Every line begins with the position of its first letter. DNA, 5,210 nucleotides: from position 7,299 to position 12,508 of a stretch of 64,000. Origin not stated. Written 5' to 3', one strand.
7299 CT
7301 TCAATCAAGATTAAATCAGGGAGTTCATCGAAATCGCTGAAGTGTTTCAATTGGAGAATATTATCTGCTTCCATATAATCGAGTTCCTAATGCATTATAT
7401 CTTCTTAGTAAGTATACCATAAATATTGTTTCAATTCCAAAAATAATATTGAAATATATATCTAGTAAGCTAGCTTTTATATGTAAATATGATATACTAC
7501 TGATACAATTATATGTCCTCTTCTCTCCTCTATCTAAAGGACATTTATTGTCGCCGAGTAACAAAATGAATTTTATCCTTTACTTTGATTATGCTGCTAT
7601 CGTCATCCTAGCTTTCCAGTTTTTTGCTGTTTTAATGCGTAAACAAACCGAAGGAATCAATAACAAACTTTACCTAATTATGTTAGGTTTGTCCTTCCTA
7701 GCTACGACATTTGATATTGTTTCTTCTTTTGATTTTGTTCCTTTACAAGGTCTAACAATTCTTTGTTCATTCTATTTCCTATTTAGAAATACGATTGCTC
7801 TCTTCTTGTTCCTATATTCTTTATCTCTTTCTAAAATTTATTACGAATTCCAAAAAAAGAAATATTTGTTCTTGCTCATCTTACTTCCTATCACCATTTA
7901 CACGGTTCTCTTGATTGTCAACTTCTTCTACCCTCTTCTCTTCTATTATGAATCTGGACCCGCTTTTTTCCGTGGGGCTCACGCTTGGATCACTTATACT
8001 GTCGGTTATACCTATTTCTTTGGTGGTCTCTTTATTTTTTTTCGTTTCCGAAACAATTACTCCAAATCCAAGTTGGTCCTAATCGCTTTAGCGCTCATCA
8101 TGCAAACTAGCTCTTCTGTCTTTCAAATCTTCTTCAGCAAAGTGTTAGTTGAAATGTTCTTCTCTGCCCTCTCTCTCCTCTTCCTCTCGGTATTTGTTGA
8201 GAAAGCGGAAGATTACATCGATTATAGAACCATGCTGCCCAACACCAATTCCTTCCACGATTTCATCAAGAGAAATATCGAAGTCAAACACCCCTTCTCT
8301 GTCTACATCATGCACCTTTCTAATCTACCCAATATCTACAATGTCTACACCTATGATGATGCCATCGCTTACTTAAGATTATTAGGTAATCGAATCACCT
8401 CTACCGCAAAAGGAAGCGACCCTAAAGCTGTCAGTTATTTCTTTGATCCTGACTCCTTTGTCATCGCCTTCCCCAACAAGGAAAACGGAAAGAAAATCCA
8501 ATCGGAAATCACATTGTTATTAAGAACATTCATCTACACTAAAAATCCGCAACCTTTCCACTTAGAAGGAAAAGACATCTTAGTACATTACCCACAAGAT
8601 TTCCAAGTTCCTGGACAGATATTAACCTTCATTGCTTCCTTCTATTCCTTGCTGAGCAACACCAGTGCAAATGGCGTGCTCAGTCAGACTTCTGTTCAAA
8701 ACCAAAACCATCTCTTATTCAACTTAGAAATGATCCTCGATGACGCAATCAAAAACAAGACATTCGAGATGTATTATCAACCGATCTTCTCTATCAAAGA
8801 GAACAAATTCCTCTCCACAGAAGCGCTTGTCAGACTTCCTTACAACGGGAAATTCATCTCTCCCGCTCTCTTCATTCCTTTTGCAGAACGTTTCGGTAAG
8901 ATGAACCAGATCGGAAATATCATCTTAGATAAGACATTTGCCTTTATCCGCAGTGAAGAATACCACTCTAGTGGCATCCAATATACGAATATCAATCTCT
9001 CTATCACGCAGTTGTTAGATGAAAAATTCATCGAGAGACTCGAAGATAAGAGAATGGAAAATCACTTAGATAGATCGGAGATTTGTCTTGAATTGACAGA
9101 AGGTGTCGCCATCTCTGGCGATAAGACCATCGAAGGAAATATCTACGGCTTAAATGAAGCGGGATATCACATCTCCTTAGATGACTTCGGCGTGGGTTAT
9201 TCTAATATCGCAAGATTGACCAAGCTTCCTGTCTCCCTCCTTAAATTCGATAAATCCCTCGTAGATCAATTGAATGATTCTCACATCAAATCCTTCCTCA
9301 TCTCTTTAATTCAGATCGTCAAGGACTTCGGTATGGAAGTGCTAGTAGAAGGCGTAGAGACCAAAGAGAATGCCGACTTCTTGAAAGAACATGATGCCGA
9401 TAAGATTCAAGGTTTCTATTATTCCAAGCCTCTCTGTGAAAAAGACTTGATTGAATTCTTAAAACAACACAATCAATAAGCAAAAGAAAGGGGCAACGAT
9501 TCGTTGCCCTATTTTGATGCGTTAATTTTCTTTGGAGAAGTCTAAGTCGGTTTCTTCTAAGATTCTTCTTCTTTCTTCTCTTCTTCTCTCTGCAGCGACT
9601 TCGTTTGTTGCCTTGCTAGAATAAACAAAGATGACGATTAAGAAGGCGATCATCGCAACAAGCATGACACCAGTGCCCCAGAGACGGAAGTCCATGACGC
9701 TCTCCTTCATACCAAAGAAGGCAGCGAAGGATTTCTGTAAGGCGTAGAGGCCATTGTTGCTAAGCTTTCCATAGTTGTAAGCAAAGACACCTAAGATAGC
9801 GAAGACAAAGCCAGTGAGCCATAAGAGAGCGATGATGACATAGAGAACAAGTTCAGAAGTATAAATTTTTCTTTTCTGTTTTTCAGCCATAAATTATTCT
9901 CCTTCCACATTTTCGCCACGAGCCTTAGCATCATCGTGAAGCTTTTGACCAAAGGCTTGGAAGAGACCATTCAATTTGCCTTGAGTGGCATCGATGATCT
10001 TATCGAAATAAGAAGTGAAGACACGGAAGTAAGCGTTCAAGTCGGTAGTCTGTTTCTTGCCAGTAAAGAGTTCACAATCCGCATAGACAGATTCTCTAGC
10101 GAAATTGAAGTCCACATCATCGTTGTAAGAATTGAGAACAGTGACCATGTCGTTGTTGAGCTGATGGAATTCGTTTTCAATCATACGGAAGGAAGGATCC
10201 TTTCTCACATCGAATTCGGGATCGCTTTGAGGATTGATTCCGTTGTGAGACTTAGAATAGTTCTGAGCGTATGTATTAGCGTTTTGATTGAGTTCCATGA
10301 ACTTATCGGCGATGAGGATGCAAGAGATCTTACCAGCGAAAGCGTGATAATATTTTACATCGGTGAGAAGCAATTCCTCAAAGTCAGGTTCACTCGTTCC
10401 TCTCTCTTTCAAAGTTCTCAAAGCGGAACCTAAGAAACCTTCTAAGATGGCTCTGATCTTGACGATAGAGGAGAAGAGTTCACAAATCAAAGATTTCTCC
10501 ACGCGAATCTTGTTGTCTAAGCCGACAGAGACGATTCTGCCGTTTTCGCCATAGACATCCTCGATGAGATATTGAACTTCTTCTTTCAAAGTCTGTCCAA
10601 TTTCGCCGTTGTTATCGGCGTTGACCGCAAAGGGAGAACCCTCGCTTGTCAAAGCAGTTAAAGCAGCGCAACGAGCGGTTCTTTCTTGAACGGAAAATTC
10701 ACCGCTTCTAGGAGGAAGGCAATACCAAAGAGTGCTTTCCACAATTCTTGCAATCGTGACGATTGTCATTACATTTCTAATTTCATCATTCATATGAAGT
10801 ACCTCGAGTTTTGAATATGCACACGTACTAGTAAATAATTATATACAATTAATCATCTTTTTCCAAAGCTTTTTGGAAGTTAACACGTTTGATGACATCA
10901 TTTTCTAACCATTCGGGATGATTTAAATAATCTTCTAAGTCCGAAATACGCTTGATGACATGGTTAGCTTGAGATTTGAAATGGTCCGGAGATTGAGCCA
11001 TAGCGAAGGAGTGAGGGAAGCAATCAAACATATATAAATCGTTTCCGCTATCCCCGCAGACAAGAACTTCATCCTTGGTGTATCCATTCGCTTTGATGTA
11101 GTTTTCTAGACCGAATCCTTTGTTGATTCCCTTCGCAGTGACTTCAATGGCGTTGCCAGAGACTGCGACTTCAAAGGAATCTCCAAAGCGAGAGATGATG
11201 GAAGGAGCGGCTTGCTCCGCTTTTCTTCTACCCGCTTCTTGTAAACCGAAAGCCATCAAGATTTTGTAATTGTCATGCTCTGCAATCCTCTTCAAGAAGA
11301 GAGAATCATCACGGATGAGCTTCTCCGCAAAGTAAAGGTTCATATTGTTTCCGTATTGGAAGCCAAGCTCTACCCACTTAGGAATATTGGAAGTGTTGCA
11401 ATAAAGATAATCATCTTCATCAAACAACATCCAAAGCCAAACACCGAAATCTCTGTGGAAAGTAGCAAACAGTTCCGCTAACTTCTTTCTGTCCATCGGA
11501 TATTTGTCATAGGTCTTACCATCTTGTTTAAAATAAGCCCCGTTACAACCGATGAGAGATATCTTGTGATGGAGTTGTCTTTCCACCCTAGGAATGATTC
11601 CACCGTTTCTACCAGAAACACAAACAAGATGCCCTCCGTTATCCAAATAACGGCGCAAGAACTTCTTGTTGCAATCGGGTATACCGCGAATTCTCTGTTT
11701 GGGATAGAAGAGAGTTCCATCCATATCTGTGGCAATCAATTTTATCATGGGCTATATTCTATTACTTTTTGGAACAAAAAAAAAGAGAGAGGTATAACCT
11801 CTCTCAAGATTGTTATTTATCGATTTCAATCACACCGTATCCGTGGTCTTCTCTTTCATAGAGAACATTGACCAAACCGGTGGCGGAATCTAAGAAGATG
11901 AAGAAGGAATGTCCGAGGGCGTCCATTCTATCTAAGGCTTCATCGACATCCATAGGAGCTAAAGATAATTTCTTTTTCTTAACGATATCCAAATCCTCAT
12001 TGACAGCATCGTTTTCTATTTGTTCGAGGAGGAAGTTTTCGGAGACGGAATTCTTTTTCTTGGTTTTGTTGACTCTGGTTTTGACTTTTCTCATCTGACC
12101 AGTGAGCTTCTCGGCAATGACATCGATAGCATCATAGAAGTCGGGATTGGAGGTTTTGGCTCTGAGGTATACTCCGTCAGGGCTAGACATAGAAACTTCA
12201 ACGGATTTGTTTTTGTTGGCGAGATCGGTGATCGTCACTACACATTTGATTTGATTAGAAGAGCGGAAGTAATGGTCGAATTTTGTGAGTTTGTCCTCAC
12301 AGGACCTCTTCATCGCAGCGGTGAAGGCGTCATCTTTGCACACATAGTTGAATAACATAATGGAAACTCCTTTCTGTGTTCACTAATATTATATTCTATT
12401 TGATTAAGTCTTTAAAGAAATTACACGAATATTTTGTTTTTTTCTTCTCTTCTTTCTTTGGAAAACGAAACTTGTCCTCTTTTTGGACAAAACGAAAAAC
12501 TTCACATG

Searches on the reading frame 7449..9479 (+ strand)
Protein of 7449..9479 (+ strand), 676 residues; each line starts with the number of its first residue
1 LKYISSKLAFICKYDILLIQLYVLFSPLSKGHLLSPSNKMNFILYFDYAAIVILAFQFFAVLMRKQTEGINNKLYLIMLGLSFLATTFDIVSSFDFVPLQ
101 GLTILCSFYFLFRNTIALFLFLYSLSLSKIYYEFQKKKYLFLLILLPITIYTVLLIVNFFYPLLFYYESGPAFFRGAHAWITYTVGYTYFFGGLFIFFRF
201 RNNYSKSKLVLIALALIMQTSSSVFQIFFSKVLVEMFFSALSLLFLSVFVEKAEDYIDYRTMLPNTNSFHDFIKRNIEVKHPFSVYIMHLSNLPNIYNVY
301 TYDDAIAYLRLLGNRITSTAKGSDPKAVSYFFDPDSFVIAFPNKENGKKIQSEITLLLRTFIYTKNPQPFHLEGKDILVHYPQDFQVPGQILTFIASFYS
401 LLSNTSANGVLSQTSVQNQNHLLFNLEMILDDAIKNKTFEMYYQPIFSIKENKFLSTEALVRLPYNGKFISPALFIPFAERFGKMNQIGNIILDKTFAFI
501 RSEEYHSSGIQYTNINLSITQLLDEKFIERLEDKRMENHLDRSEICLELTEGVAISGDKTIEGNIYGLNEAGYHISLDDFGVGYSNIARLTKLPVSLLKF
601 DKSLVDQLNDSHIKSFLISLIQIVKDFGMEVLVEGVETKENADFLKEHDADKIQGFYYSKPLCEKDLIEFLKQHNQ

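Call 49: search_protein_families(library=pfam, proteins=[window:7449-9479:+], max_evalue=0.0001)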
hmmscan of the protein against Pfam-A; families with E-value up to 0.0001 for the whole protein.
window:7449-9479:+ (676 aa): 1 family
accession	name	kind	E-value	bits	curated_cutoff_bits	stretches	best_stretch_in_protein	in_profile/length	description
PF00563.25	EAL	-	4.9e-57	193.5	31.3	1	430-661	4-236/236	EAL domain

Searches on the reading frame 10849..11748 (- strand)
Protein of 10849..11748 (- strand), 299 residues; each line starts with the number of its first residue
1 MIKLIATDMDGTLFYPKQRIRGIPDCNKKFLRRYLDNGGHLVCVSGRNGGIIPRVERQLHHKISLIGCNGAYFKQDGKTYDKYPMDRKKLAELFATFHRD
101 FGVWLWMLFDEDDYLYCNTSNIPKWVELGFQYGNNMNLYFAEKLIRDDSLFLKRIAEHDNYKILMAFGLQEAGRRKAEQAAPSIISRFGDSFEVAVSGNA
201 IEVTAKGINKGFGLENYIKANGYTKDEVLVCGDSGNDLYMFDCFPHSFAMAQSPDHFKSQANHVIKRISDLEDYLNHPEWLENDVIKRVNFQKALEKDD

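Call 49: search_protein_families(library=pfam, proteins=[window:10849-11748:-], max_evalue=0.0001)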
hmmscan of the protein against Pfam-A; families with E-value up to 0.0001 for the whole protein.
window:10849-11748:- (299 aa): 2 families
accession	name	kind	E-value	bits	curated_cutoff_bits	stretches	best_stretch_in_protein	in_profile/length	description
PF08282.18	Hydrolase_3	-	7.4e-34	118.1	20.9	1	5-267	1-245/255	haloacid dehalogenase-like hydrolase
PF05116.19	S6PP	-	6.4e-05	23.1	20.3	0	197-242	153-198/247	Sucrose-6F-phosphate phosphohydrolase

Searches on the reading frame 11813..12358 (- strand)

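Call 44: search_protein_families(library=pfam, proteins=[window:11813-12358:-], max_evalue=0.001)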
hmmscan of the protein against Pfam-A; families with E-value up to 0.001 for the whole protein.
window:11813-12358:- (181 aa): 2 families
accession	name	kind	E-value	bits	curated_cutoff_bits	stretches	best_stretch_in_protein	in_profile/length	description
PF16321.10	Ribosom_S30AE_C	-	2.4e-21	75.6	25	1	122-176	3-57/57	Sigma 54 modulation/S30EA ribosomal protein C terminus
PF02482.25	Ribosomal_S30AE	-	3.7e-15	56.9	23.7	1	12-96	10-87/88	Sigma 54 modulation protein / S30EA ribosomal protein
